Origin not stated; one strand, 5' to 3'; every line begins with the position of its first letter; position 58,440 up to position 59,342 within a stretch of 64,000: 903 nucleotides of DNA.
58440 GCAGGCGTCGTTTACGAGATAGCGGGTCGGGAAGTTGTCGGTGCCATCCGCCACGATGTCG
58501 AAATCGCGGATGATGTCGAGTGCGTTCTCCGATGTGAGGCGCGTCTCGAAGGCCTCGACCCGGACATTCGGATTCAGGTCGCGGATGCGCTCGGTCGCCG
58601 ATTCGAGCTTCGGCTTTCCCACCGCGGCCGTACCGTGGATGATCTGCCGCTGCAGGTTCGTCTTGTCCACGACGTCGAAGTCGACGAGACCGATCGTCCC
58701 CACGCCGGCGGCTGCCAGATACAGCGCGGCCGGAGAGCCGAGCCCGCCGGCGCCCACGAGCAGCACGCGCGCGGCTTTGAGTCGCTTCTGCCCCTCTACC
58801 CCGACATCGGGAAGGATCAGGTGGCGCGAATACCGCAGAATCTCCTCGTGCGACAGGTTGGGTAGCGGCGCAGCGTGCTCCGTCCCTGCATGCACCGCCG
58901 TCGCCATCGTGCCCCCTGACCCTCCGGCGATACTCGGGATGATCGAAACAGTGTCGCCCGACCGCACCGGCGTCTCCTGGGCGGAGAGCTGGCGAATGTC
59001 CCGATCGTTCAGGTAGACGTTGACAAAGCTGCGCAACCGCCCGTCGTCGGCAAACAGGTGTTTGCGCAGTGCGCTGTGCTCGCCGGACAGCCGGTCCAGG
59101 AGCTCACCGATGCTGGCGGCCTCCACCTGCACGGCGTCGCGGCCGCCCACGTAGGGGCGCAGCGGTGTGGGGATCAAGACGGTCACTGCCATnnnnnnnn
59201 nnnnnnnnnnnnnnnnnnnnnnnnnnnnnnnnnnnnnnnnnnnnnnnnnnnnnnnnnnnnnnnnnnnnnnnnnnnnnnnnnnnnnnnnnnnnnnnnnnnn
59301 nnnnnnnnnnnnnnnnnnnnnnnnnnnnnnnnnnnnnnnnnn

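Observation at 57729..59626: CysO-type sulfur carrier fused to its activating enzyme MoeZ where a stop codon is expected, next to a JAMM protease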

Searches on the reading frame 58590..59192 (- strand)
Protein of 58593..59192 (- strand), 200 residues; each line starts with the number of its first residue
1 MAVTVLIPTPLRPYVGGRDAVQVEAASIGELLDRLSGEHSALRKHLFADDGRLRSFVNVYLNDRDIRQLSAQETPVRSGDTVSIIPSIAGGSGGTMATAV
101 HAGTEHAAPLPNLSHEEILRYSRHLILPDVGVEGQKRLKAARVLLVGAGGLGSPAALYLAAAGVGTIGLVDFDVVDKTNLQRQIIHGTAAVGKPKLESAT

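Call 21: search_protein_representatives(protein=window:58593-59192:-)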
Query: 200 residues. Proteins with E-value up to 0.001 (for the whole library): 25327; up to 1e-10: 10208; up to 1e-30: 308. The best 150 are listed.
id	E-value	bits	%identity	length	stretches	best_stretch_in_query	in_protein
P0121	5.7e-78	277.5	78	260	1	1-190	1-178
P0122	4.7e-75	267.9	70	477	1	1-199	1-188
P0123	1.1e-71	256.9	61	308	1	1-199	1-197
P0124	3.2e-69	248.9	80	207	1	1-159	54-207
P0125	3.2e-68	245.6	64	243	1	1-199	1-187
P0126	1.1e-63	230.9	62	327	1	1-196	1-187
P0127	2.0e-59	217.0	65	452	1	24-199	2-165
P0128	3.6e-59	216.1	58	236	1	6-199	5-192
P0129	9.5e-59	214.8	59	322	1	1-199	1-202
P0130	2.3e-58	213.6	60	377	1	3-199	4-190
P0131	3.7e-57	209.6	54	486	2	67-199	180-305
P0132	2.4e-56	207.0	54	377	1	1-199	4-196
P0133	1.1e-55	204.7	60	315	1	28-199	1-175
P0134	2.5e-52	193.9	54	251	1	3-199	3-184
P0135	4.4e-52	193.1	51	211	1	1-199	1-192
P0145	2.1e-47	177.8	51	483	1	1-197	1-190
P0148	3.2e-46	173.9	52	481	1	3-199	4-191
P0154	1.2e-44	168.8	53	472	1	4-199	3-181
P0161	3.6e-43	164.0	49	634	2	112-199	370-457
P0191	5.1e-38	147.2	49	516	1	3-199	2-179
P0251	2.4e-34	135.2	47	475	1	22-199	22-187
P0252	2.6e-34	135.1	43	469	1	2-199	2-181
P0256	3.3e-34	134.8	40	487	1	4-199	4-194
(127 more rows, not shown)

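Call 24: list_cluster_members(proteins=[P0122, P0145, P0148, P0154, P0191, P0251, P0252, P0256, P0131, P0161])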
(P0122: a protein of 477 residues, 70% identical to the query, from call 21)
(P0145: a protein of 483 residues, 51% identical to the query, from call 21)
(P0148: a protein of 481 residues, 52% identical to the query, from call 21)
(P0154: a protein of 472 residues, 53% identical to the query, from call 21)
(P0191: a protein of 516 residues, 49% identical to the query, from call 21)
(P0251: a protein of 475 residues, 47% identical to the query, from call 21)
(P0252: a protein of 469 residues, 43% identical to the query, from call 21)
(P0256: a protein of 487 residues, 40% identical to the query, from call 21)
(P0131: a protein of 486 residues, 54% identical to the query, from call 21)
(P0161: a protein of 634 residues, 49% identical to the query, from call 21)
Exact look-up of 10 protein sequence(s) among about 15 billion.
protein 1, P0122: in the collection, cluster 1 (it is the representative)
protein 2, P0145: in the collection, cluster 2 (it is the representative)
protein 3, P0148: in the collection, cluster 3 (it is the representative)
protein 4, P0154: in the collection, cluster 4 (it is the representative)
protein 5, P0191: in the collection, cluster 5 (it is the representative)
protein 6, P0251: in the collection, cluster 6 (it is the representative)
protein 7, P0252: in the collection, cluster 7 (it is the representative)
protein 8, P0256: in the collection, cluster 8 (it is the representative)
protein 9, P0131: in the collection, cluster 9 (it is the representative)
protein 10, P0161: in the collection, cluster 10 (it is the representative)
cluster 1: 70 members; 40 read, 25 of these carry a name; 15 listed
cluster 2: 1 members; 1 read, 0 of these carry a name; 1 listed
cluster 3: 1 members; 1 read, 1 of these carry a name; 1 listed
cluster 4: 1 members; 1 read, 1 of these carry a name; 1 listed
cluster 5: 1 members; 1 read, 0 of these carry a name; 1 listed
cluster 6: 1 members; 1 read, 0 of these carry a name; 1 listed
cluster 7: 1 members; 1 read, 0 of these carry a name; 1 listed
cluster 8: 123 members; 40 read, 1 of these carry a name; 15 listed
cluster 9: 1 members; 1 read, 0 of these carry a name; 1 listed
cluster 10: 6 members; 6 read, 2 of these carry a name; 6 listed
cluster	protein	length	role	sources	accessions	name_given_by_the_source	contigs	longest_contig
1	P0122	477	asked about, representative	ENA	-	-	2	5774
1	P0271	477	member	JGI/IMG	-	sulfur-carrier protein adenylyltransferase/sulfurtransferase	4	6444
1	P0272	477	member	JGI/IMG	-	sulfur-carrier protein adenylyltransferase/sulfurtransferase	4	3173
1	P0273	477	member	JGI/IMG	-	sulfur-carrier protein adenylyltransferase/sulfurtransferase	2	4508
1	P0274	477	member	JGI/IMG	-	sulfur-carrier protein adenylyltransferase/sulfurtransferase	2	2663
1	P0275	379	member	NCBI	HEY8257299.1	MAG TPA: molybdopterin-synthase adenylyltransferase MoeB [Gemmatimonadales bacterium]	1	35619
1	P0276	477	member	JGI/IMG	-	adenylyltransferase/sulfurtransferase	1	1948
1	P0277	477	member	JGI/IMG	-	adenylyltransferase/sulfurtransferase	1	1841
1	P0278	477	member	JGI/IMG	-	sulfur-carrier protein adenylyltransferase/sulfurtransferase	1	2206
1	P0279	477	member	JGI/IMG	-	sulfur-carrier protein adenylyltransferase/sulfurtransferase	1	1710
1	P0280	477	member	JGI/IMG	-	sulfur-carrier protein adenylyltransferase/sulfurtransferase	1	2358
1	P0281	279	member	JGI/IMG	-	adenylyltransferase/sulfurtransferase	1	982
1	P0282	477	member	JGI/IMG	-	sulfur-carrier protein adenylyltransferase/sulfurtransferase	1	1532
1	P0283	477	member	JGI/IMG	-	adenylyltransferase/sulfurtransferase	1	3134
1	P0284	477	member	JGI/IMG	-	sulfur-carrier protein adenylyltransferase/sulfurtransferase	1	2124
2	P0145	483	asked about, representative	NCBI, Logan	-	-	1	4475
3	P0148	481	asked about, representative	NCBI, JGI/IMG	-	molybdopterin/thiamine biosynthesis adenylyltransferase/rhodanese-related ...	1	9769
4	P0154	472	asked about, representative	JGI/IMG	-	molybdopterin/thiamine biosynthesis adenylyltransferase/rhodanese-related ...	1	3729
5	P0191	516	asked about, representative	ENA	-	-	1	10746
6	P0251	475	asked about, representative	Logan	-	-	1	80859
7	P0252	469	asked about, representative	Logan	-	-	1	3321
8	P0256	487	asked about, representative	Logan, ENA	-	-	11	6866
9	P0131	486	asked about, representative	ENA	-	-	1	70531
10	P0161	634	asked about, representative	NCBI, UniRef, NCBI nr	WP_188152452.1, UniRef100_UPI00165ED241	molybdopterin-synthase adenylyltransferase MoeB [Teredinibacter waterburyi] | molybdopterin-synthase adenylyltransferase MoeB n=1 Tax=Teredinibacter waterburyi ...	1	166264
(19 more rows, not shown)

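Call 25: find_encoding_contigs(protein=P0251, flank=5000, max_places=1)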
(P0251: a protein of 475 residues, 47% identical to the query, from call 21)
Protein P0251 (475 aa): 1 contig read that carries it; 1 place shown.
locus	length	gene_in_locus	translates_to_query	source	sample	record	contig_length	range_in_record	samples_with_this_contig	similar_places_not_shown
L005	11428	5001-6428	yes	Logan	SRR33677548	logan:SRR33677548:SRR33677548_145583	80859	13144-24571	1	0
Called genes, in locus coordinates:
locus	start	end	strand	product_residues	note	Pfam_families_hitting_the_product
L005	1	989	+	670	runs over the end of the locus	PF02195:ParB_N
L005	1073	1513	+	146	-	PF27770:UCP036055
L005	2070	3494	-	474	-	PF00392:GntR, PF00155:Aminotran_1_2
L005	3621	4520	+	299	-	PF00892:EamA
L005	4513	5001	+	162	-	PF14464:Prok-JAB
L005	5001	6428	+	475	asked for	PF00899:ThiF, PF00581:Rhodanese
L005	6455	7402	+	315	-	PF00291:PALP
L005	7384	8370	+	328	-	PF25087:GMPPB_C, PF00132:Hexapep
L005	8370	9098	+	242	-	PF01411:tRNA-synt_2c, PF07973:tRNA_SAD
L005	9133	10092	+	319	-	-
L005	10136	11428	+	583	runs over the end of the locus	PF02310:B12-binding (weak), PF04055:Radical_SAM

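Call 26: find_encoding_contigs(protein=P0256, flank=5000, max_places=1)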
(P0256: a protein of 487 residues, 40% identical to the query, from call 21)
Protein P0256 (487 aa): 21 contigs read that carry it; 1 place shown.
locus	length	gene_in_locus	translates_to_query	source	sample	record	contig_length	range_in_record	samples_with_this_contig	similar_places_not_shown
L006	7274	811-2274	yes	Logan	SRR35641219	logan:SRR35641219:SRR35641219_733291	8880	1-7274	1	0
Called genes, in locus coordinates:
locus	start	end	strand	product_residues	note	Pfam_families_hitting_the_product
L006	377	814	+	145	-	PF01398:JAB, PF14464:Prok-JAB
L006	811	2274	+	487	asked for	PF02597:ThiS, PF00899:ThiF, PF03435:Sacchrp_dh_NADP (weak), PF00581:Rhodanese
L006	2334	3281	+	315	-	PF19307:SrpI-like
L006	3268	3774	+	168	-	-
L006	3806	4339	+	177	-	PF10080:FtrD-like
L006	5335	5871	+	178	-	PF12641:Flavodoxin_3 (weak), PF12724:Flavodoxin_5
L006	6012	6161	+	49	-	-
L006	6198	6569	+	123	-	-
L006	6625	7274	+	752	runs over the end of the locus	PF02901:PFL-like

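Call 27: find_encoding_contigs(protein=P0161, flank=5000, max_places=1)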
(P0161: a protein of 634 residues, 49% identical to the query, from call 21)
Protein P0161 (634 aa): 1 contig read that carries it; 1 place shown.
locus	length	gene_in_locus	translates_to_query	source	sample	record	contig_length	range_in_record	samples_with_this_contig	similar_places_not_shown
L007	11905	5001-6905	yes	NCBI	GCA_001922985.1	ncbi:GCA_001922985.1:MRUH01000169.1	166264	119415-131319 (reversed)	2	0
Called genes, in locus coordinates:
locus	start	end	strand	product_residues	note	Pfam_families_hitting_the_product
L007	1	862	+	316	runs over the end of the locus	PF14028:Lant_dehydr_C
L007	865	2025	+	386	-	PF12704:MacB_PCD, PF02687:FtsX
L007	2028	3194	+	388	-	PF12704:MacB_PCD, PF02687:FtsX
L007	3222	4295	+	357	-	PF25919:BSH_CusB (faint), PF25917:BSH_RND, PF25973:BSH_CzcB, PF25954:Beta-barrel_RND_2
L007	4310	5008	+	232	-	PF00005:ABC_tran, PF02463:SMC_N (weak), PF13304:AAA_21 (faint)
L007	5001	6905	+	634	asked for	PF01398:JAB, PF14464:Prok-JAB, PF02597:ThiS, PF00581:Rhodanese, PF00899:ThiF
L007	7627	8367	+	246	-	PF03472:Autoind_bind, PF00196:GerE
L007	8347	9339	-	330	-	-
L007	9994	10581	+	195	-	PF00765:Autoind_synth, PF13444:Acetyltransf_5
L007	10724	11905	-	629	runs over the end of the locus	PF02518:HATPase_c, PF00204:DNA_gyraseB, PF01751:Toprim, PF00986:DNA_gyraseB_C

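Call 28: find_encoding_contigs(protein=P0131, flank=5000, max_places=1)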
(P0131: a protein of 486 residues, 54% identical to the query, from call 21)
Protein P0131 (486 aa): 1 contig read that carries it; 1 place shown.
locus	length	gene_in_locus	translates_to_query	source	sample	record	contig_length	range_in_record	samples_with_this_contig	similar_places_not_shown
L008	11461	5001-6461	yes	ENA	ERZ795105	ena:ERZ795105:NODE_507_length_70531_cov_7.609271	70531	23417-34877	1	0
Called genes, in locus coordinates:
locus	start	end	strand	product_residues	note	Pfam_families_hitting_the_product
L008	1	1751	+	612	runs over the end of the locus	PF00772:DnaB, PF13148:DUF3987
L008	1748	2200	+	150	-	-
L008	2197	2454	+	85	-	PF12728:HTH_17, PF13411:MerR_1 (weak), PF00376:MerR (weak)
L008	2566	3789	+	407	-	PF00589:Phage_integrase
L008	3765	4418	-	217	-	PF00578:AhpC-TSA, PF08534:Redoxin, PF10417:1-cysPrx_C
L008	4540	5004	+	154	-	PF01398:JAB (weak), PF14464:Prok-JAB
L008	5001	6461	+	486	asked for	PF02597:ThiS, PF00581:Rhodanese, PF00899:ThiF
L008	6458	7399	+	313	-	PF00291:PALP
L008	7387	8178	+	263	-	PF00583:Acetyltransf_1, PF08445:FR47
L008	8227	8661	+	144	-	-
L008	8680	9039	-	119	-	PF13453:Zn_ribbon_TFIIB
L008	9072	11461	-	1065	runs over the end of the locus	PF13646:HEAT_2 (faint), PF02985:HEAT (faint), PF00027:cNMP_binding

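Call 39: find_related_loci(query=A3, collection=genome_contigs, flank=4000)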
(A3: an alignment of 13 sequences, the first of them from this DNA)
Query A3 (201 aa) in genome_contigs; peptide patterns used: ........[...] (x = any residue, [..] = any of these).
600 stretches matched a pattern (row limit reached: there are more); 597 encode a relative of the query (tblastn E <= 1e-3); the best 80 are kept; 80 distinct loci.
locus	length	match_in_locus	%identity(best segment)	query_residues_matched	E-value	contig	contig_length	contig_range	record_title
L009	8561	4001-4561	75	1-199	6e-93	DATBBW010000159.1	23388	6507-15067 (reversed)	MAG TPA_asm: Gemmatimonadales bacterium isolate SMAG_U5769 k141_3738492, whole genome shotgun sequence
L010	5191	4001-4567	73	1-201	1e-91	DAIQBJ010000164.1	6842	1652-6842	MAG TPA_asm: Gemmatimonadales bacterium isolate CTOTU27894 NODE_2272_length_6842_cov_5.349639, whole genome shotgun sequ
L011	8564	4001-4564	65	1-199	2e-79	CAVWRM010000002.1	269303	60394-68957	MAG: uncultured Gemmatimonadales bacterium isolate MFD04944.bin.1.90 genome assembly, contig: contig_66087, whole genome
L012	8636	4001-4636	60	1-201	1e-78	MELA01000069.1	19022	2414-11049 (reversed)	MAG: Acidobacteria bacterium RIFCSPLOWO2_12_FULL_65_11 rifcsplowo2_12_scaffold_28262, whole genome shotgun sequence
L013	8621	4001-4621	59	1-199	7e-78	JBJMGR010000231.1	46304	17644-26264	MAG: Pyrinomonadaceae bacterium isolate H3_18_all_fractions_metab_conc_6_64_56 k255_3476110, whole genome shotgun sequen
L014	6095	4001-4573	62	1-201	1e-76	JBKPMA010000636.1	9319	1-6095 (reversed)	MAG: Acidobacteriota bacterium isolate GS_HAYS_MAG_00078 GS_HAYS_000002205264, whole genome shotgun sequence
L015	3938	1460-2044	62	1-200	1e-75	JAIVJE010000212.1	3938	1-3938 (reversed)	MAG: Acidobacteria bacterium isolate MAG16 MTG16_72104, whole genome shotgun sequence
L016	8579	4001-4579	58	1-201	4e-74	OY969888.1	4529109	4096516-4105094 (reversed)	MAG: uncultured Bacteroidetes bacterium isolate MFD03726.bin.c.9 genome assembly, chromosome: 1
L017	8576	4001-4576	59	7-201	7e-73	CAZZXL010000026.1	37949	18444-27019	MAG: uncultured Acetobacteraceae bacterium isolate Brown_X.bin.1 genome assembly, contig: NODE_75_length_37949_cov_7.197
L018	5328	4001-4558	61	5-201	2e-72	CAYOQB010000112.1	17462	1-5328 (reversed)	MAG TPA_asm: uncultured Solibacteraceae bacterium isolate binchicken_co276_160 genome assembly, contig: NODE_2857_length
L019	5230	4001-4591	59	5-201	2e-70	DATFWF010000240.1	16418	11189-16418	MAG TPA_asm: Thermoanaerobaculia bacterium isolate SMAG_U9483 k141_13387832, whole genome shotgun sequence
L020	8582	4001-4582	58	1-201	7e-71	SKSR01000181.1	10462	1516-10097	MAG: Gemmatimonadetes bacterium isolate CSSed162cmA_526 CSSed16-2cmA-23005, whole genome shotgun sequence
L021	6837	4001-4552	61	5-199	1e-70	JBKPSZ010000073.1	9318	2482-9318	MAG: Acidobacteriota bacterium isolate GS_EKS_MAG_00009 GS_EKS_000000382320, whole genome shotgun sequence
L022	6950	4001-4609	58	1-199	5e-70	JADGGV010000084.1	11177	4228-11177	MAG: Gemmatimonadetes bacterium isolate HOG88 NODE_3996_length_11177_cov_40.706535, whole genome shotgun sequence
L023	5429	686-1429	50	1-201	2e-70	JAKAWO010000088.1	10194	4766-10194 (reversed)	MAG: Acidobacteria bacterium isolate YP4.bin65 NODE_9389_length_10194_cov_1.688189, whole genome shotgun sequence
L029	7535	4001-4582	51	1-201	3e-63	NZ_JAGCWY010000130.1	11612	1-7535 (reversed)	MAG: Ruminococcus sp. isolate RGIG10198 Yak_Rumen-5__c1899986, whole genome shotgun sequence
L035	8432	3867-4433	55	1-199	4e-56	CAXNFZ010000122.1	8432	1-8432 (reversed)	MAG: Chloroflexota bacterium isolate MiH-16apr19-249 genome assembly, contig: MiH-16apr19-C19690, whole genome shotgun s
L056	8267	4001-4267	79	113-201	1e-40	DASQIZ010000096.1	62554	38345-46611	MAG TPA_asm: Gemmatimonadales bacterium isolate SMAG_U11872 k141_5876423, whole genome shotgun sequence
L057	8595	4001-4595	61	1-201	1e-40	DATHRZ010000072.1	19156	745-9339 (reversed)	MAG TPA_asm: Gemmatimonadota bacterium isolate SMAG_U16038 k141_291851, whole genome shotgun sequence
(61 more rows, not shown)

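Call 45: search_protein_families(library=pfam, proteins=[L022:2597-3907:+, L022:5523-6764:-, L029:2854-3798:+, L029:5562-6530:+, L035:2513-3358:+, L035:3024-3458:+, L035:5337-6560:-, L035:6425-7555:+, L035:1417-2679:+], max_evalue=0.001)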
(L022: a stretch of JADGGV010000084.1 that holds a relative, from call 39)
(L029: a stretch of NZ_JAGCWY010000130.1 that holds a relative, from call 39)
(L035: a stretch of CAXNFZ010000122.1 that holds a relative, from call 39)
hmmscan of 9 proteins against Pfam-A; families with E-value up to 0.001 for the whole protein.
L022:2597-3907:+ (436 aa): 1 family
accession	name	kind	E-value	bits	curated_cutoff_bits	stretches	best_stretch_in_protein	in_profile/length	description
PF04413.22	Glycos_transf_N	-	5e-41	140.7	23.9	1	49-221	8-179/179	3-Deoxy-D-manno-octulosonic-acid transferase (kdotransferase)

L022:5523-6764:- (413 aa): 0 families

L029:2854-3798:+ (314 aa): 2 families
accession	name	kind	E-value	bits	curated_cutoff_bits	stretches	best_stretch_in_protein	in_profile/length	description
PF00132.30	Hexapep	-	5.8e-10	38.9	27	1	238-274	1-36/36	Bacterial transferase hexapeptide (six repeats)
PF25084.1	LbH_EIF2B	-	0.00028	21.3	54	0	244-276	9-40/105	EIF2B subunit epsilon LbH domain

L029:5562-6530:+ (322 aa): 1 family
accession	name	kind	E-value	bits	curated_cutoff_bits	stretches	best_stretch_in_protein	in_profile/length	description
PF19307.5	SrpI-like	-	1.3e-94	316.4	22.8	1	63-316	9-253/254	Type 2A encapsulin shell protein SrpI-like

L035:2513-3358:+ (281 aa): 0 families

L035:3024-3458:+ (144 aa): 0 families

L035:5337-6560:- (407 aa): 5 families
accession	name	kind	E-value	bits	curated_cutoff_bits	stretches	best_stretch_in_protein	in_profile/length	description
PF03054.22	tRNA_Me_trans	-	9.8e-71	238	20.6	1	46-248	2-201/202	tRNA methyl transferase HUP domain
PF20259.3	tRNA_Me_trans_M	-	8.4e-17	60.9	27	1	264-322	10-66/66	tRNA methyl transferase PRC-barrel domain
PF20258.4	tRNA_Me_trans_C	-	1.2e-16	61.2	20.6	1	330-404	3-77/77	Aminomethyltransferase beta-barrel domain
PF02540.23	NAD_synthase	-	4.8e-06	26.3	21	0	44-67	18-41/242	NAD synthase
PF00764.25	Arginosuc_synth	-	4.6e-05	24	27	1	46-126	1-82/162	Arginosuccinate synthase N-terminal HUP domain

L035:6425-7555:+ (376 aa): 0 families

L035:1417-2679:+ (420 aa): 0 families
